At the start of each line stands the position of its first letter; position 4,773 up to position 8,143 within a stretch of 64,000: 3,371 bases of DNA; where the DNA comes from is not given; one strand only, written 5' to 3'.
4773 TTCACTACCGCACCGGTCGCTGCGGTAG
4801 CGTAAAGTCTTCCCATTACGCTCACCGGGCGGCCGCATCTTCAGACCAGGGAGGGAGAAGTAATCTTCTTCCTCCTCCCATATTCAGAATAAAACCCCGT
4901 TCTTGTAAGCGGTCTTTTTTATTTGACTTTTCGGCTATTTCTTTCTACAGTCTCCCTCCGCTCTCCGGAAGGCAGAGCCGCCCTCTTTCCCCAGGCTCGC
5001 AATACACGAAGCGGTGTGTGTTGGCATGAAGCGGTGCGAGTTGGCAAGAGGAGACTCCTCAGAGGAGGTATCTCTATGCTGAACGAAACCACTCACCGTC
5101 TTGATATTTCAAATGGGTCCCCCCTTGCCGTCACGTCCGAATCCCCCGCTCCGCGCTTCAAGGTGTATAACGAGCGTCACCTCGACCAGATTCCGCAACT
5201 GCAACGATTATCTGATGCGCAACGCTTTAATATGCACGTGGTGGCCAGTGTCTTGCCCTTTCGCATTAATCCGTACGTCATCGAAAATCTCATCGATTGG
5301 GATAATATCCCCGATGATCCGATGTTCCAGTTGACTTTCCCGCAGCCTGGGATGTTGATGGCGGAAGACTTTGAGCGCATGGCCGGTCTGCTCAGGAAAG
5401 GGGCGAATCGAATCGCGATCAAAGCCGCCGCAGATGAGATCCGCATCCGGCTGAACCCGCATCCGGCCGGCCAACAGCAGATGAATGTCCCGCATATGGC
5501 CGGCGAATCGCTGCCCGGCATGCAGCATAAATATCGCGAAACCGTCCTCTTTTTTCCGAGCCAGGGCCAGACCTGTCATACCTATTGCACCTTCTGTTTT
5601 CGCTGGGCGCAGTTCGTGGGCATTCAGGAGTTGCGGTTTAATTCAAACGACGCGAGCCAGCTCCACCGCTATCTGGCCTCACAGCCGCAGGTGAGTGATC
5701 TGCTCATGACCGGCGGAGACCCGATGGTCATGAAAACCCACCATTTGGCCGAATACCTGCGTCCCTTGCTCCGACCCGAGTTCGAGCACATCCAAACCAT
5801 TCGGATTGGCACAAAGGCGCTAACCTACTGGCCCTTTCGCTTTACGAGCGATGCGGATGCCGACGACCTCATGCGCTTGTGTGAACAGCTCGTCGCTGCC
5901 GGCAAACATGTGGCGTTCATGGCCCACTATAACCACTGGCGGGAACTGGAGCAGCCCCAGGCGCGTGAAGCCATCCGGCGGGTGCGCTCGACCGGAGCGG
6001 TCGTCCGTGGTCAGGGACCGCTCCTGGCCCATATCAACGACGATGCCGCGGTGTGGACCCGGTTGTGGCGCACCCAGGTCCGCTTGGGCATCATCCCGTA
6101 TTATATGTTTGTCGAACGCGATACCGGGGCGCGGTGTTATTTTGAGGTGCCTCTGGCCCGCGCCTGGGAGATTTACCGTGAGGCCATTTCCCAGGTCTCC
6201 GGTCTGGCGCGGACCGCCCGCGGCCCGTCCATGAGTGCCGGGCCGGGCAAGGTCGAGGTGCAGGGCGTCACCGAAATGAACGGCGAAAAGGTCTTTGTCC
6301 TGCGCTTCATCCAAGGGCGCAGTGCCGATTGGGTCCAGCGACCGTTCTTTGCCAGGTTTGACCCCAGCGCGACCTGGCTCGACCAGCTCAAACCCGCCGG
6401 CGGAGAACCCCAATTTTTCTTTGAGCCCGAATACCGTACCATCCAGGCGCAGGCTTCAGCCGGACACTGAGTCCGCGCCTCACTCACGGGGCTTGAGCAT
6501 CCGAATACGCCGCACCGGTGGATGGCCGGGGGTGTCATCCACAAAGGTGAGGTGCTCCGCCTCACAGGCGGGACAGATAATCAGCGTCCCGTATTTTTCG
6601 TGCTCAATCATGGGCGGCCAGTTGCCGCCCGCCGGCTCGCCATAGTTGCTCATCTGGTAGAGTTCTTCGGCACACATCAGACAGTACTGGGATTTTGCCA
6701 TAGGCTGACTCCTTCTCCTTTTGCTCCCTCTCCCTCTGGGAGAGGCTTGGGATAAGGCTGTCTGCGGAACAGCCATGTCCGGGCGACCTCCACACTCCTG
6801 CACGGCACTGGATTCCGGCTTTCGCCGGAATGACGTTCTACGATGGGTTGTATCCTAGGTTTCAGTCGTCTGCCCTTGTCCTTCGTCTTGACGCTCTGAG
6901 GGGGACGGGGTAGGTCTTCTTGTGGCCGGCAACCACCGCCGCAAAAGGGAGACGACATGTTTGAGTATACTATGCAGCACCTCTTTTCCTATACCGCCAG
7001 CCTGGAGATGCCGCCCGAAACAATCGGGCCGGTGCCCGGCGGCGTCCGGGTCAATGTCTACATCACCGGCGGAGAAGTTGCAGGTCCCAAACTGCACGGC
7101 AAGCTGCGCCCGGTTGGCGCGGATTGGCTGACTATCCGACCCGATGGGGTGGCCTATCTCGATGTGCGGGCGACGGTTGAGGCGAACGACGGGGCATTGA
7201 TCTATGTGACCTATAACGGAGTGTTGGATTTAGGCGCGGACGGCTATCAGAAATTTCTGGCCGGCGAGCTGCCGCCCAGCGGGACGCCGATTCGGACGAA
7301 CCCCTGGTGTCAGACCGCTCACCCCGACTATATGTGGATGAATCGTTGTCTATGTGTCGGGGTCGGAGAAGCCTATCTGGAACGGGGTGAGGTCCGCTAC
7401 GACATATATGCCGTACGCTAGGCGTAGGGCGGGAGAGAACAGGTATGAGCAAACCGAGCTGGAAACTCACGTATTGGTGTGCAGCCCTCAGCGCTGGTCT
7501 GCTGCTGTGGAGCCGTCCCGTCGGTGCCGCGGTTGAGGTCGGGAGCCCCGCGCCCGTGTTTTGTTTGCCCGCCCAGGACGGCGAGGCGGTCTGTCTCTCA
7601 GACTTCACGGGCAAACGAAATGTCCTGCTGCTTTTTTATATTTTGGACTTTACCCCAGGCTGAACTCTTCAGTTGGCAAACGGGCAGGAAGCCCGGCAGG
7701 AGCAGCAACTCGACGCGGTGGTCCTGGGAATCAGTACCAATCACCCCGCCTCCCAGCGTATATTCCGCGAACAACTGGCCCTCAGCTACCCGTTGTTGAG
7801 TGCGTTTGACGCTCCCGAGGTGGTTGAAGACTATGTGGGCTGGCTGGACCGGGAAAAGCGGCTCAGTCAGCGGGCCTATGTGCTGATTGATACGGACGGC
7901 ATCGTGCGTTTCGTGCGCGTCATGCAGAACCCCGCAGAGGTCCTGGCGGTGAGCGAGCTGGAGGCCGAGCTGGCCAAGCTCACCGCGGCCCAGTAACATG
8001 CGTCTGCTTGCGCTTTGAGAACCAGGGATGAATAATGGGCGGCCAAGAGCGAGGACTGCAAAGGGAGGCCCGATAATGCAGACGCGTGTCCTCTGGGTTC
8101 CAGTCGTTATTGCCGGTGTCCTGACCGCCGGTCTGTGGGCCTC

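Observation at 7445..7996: Secreted PrxQ/Bcp peroxiredoxin with TGA at the peroxidatic cysteine: candidate selenocysteine peroxiredoxin with a SECIS-like hairpin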

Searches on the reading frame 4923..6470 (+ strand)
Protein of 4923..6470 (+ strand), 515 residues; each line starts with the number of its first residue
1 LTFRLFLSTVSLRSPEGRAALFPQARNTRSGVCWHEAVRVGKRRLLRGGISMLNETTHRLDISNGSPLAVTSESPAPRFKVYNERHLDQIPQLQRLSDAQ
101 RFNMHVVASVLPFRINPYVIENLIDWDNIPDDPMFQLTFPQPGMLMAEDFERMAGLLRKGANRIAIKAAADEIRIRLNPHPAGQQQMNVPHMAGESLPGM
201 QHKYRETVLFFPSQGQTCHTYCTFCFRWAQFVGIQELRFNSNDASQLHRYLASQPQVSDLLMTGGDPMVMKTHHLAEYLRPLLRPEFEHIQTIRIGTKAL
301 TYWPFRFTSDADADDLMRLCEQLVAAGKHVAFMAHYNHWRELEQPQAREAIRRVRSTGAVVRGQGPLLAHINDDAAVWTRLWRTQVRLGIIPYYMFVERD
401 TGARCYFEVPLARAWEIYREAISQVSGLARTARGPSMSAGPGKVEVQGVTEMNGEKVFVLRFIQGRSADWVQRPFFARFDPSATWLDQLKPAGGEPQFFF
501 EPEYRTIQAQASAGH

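Call 23: search_protein_families(library=ncbifam, proteins=[window:4923-6470:+], max_evalue=0.01)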
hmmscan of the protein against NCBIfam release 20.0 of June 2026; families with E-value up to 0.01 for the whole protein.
window:4923-6470:+ (515 aa): 6 families
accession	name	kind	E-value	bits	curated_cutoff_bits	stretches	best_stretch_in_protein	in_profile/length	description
TIGR00238.1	TIGR00238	subfamily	6.5e-38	130.5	199.2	1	85-429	26-321/331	KamA family radical SAM protein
TIGR03820.1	lys_2_3_AblA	equivalog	9.3e-35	120.1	525.4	2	197-447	99-334/417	lysine 2,3-aminomutase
TIGR03822.1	AblA_like_2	hypoth_equivalog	6e-34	117.5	396.25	1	192-447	74-316/321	lysine-2,3-aminomutase-like protein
TIGR03821.1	EFP_modif_epmB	equivalog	7.7e-29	100.7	369.3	1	194-427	84-302/321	EF-P beta-lysylation protein EpmB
TIGR04468.1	arg_2_3_am_muta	equivalog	1.3e-25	90.2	600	1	201-429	95-312/351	arginine 2,3-aminomutase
TIGR04368.1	Glu_2_3_NH3_mut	equivalog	8.8e-24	83.8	650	1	216-446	160-377/404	glutamate 2,3-aminomutase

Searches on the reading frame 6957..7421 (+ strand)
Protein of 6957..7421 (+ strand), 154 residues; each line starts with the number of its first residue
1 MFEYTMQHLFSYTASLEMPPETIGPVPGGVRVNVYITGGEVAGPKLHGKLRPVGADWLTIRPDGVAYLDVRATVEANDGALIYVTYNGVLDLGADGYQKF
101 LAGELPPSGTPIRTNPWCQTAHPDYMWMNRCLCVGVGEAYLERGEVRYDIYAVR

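Call 4: search_protein_families(library=pfam, proteins=[window:6957-7421:+], max_evalue=0.01)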
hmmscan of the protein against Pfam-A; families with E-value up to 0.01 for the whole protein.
window:6957-7421:+ (154 aa): 1 family
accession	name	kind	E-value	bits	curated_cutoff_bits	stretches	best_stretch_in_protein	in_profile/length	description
PF11578.13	DUF3237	-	4.1e-35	121.1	24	1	5-153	2-149/149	Protein of unknown function (DUF3237)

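Call 23: search_protein_families(library=ncbifam, proteins=[window:6957-7421:+], max_evalue=0.01)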
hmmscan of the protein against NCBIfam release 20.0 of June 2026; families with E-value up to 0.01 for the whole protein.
window:6957-7421:+ (154 aa): 3 families
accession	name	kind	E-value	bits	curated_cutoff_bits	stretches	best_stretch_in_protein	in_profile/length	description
NF002045.0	PRK00872.1-1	equivalog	1.4e-17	63.8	246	1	22-140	22-141/153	hypothetical protein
NF002047.0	PRK00872.1-4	equivalog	3.1e-14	53.1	286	1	9-136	37-165/181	hypothetical protein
NF002046.0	PRK00872.1-2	equivalog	1.5e-05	25.1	184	1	60-153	2-94/95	hypothetical protein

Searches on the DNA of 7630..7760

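Call 68: search_rna_families(source=window, start=7630, end=7760, threshold=evalue, max_evalue=10, show_alignments=3)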
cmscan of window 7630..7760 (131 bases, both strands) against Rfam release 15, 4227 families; matches with E-value up to 10: 2.
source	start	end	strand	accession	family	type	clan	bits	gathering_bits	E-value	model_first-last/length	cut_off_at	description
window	7681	7695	-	RF02784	SorX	Gene; sRNA;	-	9.4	46.6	8.2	50-64/73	no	Singlet oxygen resistance RNA X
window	7682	7694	+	RF00195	RsmY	Gene; sRNA;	CL00106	7.1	57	9.6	10-22/121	no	RsmY RNA family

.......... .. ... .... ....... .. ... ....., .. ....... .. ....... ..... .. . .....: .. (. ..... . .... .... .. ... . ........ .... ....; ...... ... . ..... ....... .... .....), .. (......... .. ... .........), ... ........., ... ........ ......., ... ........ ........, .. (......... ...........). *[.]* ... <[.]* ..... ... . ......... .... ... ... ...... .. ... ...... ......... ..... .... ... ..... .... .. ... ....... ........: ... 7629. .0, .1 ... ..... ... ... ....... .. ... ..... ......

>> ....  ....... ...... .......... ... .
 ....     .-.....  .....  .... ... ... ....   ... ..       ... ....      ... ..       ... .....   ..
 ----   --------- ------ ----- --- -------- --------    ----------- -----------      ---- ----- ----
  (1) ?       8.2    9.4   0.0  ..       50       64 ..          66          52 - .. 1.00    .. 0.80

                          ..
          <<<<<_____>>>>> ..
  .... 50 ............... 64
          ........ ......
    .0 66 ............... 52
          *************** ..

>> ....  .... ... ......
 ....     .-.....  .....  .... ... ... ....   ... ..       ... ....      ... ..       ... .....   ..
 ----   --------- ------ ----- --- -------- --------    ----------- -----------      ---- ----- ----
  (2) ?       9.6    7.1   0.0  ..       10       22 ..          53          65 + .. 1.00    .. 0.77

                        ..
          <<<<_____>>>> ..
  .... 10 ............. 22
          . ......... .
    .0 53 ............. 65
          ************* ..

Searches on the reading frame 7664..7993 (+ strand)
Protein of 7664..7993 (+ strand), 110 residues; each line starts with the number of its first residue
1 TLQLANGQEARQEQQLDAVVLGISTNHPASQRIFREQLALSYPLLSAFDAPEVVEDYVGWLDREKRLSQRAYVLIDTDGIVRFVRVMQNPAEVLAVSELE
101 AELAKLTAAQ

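Call 89: search_protein_representatives(protein=window:7664-7993:+)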
Query: 110 residues. Proteins with E-value up to 0.001 (for the whole library): 85; up to 1e-10: 5; up to 1e-30: 2. The best 85 are listed.
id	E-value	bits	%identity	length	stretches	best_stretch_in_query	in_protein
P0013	1.2e-49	182.6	80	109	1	2-110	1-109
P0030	3.3e-32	126.7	86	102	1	36-109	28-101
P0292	4.6e-29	116.6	65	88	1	21-101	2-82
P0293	1.2e-14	70.4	57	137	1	42-106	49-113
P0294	4.7e-14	68.5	56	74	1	40-103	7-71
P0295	7.0e-10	55.2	44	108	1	14-99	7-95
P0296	1.3e-09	54.3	47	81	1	26-103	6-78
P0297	1.9e-09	53.8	45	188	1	12-98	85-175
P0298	3.5e-09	52.9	32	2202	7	45-91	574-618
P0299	5.6e-09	52.3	57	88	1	51-106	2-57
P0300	1.0e-08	51.5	46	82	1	27-107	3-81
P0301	4.0e-08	49.5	42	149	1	14-106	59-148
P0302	8.3e-08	48.5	39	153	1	11-103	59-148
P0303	3.4e-07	46.6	38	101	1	15-97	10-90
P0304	6.8e-07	45.6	42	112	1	27-108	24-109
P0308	3.2e-06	43.5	37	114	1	10-107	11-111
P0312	8.9e-06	42.0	37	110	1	14-99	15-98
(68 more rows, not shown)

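Call 90: find_encoding_contigs(protein=P0295, flank=1500, max_places=2)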
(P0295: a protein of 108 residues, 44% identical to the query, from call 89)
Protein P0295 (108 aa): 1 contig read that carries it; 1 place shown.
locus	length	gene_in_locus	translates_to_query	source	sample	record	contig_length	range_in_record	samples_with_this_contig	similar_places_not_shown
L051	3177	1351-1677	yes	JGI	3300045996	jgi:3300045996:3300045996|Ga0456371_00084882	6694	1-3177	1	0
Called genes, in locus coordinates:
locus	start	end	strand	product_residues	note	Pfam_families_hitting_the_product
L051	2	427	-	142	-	?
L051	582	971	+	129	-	-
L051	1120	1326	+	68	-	PF00578:AhpC-TSA, PF08534:Redoxin (weak)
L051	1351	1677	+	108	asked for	PF00578:AhpC-TSA, PF08534:Redoxin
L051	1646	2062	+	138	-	-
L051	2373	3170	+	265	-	PF00561:Abhydrolase_1, PF12146:Hydrolase_4, PF12697:Abhydrolase_6, PF00561:Abhydrolase_1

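Call 94: find_encoding_contigs(protein=P0308, flank=1500, max_places=1)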
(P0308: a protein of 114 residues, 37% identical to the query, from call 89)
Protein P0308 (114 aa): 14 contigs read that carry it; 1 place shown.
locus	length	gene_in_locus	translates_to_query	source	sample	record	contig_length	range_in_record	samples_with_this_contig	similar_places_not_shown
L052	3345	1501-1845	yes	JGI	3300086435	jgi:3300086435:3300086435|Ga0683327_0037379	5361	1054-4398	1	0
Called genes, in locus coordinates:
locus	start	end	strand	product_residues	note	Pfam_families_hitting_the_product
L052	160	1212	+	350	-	PF04392:ABC_sub_bind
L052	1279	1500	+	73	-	PF00578:AhpC-TSA (weak)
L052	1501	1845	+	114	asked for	PF00578:AhpC-TSA, PF08534:Redoxin (weak)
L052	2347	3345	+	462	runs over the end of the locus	PF01979:Amidohydro_1, PF07969:Amidohydro_3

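Call 95: find_encoding_contigs(protein=P0312, flank=1500, max_places=1)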
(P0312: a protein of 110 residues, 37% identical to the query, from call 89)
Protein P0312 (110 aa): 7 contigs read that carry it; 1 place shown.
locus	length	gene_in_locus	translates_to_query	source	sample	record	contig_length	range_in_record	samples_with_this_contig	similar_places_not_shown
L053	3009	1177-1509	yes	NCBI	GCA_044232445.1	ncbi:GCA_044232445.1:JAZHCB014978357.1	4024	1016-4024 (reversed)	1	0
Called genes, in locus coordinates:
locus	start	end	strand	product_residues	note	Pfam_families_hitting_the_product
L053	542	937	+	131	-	-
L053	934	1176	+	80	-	PF00578:AhpC-TSA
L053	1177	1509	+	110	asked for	PF00578:AhpC-TSA, PF08534:Redoxin (weak)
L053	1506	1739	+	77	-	-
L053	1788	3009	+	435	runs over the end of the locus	PF01979:Amidohydro_1, PF12890:DHOase, PF07969:Amidohydro_3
